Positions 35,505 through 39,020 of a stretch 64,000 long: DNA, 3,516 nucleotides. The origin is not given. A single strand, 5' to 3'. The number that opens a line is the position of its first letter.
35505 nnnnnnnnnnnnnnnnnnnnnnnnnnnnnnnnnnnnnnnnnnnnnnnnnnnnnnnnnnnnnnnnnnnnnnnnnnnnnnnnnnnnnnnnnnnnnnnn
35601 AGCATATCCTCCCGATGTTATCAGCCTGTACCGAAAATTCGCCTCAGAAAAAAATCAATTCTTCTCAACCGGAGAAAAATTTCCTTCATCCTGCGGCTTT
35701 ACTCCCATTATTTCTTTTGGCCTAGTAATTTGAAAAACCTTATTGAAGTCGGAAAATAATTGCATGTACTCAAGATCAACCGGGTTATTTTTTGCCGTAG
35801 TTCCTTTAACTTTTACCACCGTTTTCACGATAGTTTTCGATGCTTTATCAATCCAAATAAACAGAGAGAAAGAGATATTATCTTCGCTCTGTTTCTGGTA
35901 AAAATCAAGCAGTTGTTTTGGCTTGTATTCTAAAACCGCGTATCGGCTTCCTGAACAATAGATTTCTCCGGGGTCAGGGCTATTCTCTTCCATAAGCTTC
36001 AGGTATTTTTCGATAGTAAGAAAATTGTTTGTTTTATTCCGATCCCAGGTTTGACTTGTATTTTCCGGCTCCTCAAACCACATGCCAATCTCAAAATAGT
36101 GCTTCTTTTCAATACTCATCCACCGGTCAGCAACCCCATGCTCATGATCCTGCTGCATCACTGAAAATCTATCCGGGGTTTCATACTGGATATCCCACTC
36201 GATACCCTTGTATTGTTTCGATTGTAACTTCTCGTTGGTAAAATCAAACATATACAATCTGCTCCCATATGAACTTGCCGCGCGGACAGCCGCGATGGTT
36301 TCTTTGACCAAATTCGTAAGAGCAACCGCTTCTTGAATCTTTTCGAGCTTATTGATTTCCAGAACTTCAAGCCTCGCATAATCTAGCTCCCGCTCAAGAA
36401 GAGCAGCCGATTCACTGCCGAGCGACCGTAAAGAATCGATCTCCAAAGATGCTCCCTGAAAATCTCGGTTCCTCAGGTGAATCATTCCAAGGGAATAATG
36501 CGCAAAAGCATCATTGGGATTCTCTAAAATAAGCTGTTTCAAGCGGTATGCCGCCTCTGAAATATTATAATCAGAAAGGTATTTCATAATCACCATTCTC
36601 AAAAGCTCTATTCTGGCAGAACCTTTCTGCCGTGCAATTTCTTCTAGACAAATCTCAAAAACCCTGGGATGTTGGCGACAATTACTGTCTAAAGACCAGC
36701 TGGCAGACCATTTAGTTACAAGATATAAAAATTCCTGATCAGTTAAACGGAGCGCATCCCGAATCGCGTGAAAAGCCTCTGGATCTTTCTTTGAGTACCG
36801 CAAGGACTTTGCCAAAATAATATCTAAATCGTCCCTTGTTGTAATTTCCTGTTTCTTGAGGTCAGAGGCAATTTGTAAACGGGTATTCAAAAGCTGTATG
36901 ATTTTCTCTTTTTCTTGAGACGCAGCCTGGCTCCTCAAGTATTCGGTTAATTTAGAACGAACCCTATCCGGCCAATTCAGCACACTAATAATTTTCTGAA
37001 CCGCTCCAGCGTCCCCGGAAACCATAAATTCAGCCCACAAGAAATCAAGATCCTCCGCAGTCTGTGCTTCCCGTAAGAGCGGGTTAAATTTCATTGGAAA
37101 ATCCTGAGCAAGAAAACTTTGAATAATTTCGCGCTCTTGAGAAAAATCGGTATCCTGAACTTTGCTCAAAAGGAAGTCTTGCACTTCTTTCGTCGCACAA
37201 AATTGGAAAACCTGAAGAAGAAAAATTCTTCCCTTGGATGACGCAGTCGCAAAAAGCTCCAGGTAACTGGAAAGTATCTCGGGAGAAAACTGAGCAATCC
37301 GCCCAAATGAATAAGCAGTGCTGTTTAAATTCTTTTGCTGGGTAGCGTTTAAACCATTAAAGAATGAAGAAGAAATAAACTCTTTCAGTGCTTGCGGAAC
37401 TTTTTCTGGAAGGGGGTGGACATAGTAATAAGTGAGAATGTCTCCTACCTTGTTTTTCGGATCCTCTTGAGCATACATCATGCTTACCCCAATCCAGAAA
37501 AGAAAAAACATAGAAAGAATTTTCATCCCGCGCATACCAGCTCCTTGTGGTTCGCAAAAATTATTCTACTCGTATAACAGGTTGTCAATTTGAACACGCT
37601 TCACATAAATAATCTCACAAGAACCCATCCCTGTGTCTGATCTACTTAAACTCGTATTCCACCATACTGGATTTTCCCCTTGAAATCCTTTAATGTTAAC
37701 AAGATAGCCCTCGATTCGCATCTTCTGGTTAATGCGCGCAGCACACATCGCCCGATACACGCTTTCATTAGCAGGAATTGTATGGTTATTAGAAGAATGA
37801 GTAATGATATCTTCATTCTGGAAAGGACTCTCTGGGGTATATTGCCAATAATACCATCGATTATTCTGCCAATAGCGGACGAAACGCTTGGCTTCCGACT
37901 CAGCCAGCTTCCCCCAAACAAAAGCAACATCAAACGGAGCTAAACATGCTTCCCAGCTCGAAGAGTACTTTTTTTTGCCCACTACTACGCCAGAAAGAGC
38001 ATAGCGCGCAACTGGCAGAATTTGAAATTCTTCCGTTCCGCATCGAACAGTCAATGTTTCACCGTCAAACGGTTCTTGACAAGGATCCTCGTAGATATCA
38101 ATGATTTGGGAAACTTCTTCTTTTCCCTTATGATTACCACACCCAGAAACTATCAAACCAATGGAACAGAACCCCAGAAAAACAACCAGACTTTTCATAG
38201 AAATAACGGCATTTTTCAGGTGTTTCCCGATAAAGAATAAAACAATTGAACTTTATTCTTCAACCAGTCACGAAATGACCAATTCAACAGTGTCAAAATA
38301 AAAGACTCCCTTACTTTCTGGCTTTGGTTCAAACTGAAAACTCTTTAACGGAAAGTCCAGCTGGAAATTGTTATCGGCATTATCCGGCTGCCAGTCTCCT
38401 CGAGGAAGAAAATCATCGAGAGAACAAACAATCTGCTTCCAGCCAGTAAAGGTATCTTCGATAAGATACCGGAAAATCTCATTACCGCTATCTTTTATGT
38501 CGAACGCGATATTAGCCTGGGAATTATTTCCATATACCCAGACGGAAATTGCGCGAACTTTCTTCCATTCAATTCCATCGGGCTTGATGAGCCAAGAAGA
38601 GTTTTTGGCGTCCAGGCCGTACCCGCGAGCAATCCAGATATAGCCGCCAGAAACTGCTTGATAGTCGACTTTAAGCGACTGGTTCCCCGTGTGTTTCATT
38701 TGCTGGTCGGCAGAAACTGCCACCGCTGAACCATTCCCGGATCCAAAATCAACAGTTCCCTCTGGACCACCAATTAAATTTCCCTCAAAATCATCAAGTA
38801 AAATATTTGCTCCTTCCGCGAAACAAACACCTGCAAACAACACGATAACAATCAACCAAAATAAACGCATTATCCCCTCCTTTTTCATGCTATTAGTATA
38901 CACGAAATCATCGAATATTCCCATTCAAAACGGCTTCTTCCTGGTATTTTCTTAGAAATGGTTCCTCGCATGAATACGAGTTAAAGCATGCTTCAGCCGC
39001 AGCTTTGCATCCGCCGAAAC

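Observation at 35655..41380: Block of four exported unknown proteins surrounding the radical SAM/SPASM enzyme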

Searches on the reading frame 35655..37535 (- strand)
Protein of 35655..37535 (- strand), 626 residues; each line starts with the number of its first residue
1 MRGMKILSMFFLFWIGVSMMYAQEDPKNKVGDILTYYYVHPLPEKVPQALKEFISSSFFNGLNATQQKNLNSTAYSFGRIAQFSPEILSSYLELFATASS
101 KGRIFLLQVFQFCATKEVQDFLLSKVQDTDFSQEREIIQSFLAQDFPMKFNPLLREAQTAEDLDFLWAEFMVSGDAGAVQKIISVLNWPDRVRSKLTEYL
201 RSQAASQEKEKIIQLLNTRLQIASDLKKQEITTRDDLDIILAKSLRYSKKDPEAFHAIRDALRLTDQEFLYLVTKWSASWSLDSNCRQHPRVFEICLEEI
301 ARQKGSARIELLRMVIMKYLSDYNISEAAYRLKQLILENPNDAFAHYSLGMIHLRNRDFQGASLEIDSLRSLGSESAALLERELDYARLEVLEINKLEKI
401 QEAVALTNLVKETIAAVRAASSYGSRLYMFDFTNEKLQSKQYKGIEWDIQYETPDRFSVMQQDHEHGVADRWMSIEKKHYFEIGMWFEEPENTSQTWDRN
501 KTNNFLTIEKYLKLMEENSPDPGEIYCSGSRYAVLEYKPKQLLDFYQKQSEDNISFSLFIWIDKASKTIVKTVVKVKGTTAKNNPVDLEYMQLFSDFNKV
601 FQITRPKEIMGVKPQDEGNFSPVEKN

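Call 7: search_protein_families(library=pfam, proteins=[window:35655-37535:-], max_evalue=0.1)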
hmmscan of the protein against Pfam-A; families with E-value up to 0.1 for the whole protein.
window:35655-37535:- (626 aa): 3 families
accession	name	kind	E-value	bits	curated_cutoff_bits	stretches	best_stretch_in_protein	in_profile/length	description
PF13431.12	TPR_17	-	0.0093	16.6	24.4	1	333-362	3-32/34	Tetratricopeptide repeat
PF13432.12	TPR_16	-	0.02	15.8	32.7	1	325-362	13-50/65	Tetratricopeptide repeat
PF07719.23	TPR_2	-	0.027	15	27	0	343-362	1-20/34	Tetratricopeptide repeat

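Call 8: search_protein_families(library=ncbifam, proteins=[window:35655-37535:-], max_evalue=0.1)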
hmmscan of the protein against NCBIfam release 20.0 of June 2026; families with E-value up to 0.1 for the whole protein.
window:35655-37535:- (626 aa): 1 family
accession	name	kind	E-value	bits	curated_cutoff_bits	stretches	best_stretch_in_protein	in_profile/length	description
TIGR02917.1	PEP_TPR_lipo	equivalog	0.00091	17.2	312.2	1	312-378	332-398/899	XrtA/PEP-CTERM system TPR-repeat protein PrsT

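Call 43: search_solved_structures(query=window:35655-37535:-, max_evalue=1)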
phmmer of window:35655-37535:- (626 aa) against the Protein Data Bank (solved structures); distinct sequences matched with E-value up to 1: 3.
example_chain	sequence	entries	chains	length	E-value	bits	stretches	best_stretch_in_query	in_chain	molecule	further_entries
6vfh_A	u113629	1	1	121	0.26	13.2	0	317-361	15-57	T33_dn10A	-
6v8e_A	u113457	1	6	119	0.5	12.3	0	318-361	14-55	Designed protein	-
6vfi_B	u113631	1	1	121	0.57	12.1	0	317-362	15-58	O43_dn18B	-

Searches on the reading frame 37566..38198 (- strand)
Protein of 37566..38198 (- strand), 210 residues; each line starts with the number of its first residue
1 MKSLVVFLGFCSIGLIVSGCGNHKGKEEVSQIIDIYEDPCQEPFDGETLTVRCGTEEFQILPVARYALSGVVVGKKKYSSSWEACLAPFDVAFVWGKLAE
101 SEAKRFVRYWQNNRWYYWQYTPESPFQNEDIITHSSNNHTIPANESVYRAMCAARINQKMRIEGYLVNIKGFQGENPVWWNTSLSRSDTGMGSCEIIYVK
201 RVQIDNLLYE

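Call 7: search_protein_families(library=pfam, proteins=[window:37566-38198:-], max_evalue=0.1)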
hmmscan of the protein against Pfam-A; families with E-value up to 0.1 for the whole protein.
window:37566-38198:- (210 aa): 0 families

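Call 8: search_protein_families(library=ncbifam, proteins=[window:37566-38198:-], max_evalue=0.1)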
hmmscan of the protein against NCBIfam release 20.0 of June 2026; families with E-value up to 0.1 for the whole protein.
window:37566-38198:- (210 aa): 0 families

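Call 31: list_cluster_members(proteins=[P0001, P0004, window:37566-38198:-, window:35655-37535:-, window:38268-38870:-, window:42834-45218:-])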
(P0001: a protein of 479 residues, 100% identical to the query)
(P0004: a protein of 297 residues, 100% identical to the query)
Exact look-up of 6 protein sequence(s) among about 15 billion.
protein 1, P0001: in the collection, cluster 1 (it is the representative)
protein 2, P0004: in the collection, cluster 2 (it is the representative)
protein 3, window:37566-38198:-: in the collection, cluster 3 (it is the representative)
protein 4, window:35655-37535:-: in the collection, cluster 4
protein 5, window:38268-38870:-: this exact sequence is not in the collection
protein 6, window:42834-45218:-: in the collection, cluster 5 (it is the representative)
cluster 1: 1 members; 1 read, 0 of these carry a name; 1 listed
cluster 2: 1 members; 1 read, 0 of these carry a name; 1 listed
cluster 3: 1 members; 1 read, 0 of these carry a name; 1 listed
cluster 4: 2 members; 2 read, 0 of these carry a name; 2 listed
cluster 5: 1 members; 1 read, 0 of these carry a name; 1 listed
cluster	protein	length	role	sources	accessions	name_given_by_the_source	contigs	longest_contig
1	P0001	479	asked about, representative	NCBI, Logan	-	-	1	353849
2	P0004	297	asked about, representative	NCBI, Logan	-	-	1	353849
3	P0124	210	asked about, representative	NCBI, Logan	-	-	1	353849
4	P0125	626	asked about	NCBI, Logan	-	-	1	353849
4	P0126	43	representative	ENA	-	-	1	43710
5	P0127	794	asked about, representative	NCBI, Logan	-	-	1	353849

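Call 42: search_solved_structures(query=window:37566-38198:-, max_evalue=1)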
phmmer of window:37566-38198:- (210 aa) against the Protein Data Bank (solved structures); distinct sequences matched with E-value up to 1: 3.
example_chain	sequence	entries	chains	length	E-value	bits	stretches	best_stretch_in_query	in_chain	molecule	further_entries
2q0o_A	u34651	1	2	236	0.24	14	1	77-167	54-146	Probable transcriptional activator protein traR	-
8rvv_F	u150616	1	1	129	0.57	12.8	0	140-165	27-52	Methyl viologen-reducing hydrogenase, subunit D-related protein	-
8rvu_F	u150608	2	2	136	0.66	12.6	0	140-165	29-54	Methyl viologen-reducing hydrogenase, subunit D-related protein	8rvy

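Call 58: find_related_loci(query=window:37566-38198:-, collection=metagenome_contigs, flank=6000)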
Query window:37566-38198:- (210 aa) in metagenome_contigs; peptide patterns used: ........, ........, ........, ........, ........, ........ (x = any residue, [..] = any of these).
32 stretches matched a pattern; 2 encode a relative of the query (tblastn E <= 1e-3); 2 distinct loci.
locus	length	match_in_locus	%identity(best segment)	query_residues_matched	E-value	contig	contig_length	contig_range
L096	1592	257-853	46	13-210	7e-63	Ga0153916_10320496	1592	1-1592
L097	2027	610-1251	44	1-210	1e-61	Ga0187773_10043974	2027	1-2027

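Call 70: predict_structure(protein=window:37566-38198:-)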
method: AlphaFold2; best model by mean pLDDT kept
length: 210 residues; sequences in the alignment: 1
mean_pLDDT: 33.4   pTM: 0.26
mean pLDDT of the five models: 33.4, 31.7, 27.1, 26.4, 22.1
residues with pLDDT >= 90: 0; 70-90: 0; 50-70: 2; < 50: 208
segments of 3 or more residues with pLDDT < 50: 1-105, 107-109, 111-210
pLDDT, mean of each block of 10 residues (from residue 1): 23 30 32 33 37 39 33 34 33 40 48 44 37 35 33 34 29 28 26 24 26
secondary structure, 60 per line:
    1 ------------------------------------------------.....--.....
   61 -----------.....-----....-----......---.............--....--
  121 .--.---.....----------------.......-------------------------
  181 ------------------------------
elements in order: E49-53 E56-60 E72-76 E82-85 E91-96 H100-112 E115-118 E149-155

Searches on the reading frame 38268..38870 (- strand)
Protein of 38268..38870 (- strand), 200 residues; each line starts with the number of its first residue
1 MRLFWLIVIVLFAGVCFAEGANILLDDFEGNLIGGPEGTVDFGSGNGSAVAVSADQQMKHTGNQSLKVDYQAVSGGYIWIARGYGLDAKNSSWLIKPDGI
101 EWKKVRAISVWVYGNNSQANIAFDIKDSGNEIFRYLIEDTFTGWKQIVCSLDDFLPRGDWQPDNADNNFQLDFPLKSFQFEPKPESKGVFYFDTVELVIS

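Call 7: search_protein_families(library=pfam, proteins=[window:38268-38870:-], max_evalue=0.1)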
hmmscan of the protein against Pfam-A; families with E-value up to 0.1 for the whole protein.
window:38268-38870:- (200 aa): 3 families
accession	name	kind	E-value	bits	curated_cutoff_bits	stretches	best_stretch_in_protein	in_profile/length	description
PF03425.19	CBM_11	-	1.5e-20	74.4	27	1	21-198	11-180/182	Carbohydrate binding domain (family 11)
PF09092.17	Lyase_N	-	3.6e-06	27.3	26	1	44-196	18-148/166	Lyase, N terminal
PF04620.18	FlaA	-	5.5e-06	26.6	25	1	103-197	118-219/230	Flagellar filament outer layer protein Flaa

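Call 8: search_protein_families(library=ncbifam, proteins=[window:38268-38870:-], max_evalue=0.1)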
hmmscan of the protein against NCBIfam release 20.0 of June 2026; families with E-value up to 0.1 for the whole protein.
window:38268-38870:- (200 aa): 2 families
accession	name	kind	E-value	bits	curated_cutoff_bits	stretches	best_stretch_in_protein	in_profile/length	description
NF047845.1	FlagFilOutFlaA1Lepto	equivalog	0.00019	21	500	1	31-157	101-227/306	flagellar filament outer layer protein FlaA1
NF047846.1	FlagFilOutFlaA2Lepto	equivalog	0.043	13.2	440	1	103-159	120-177/231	flagellar filament outer layer protein FlaA2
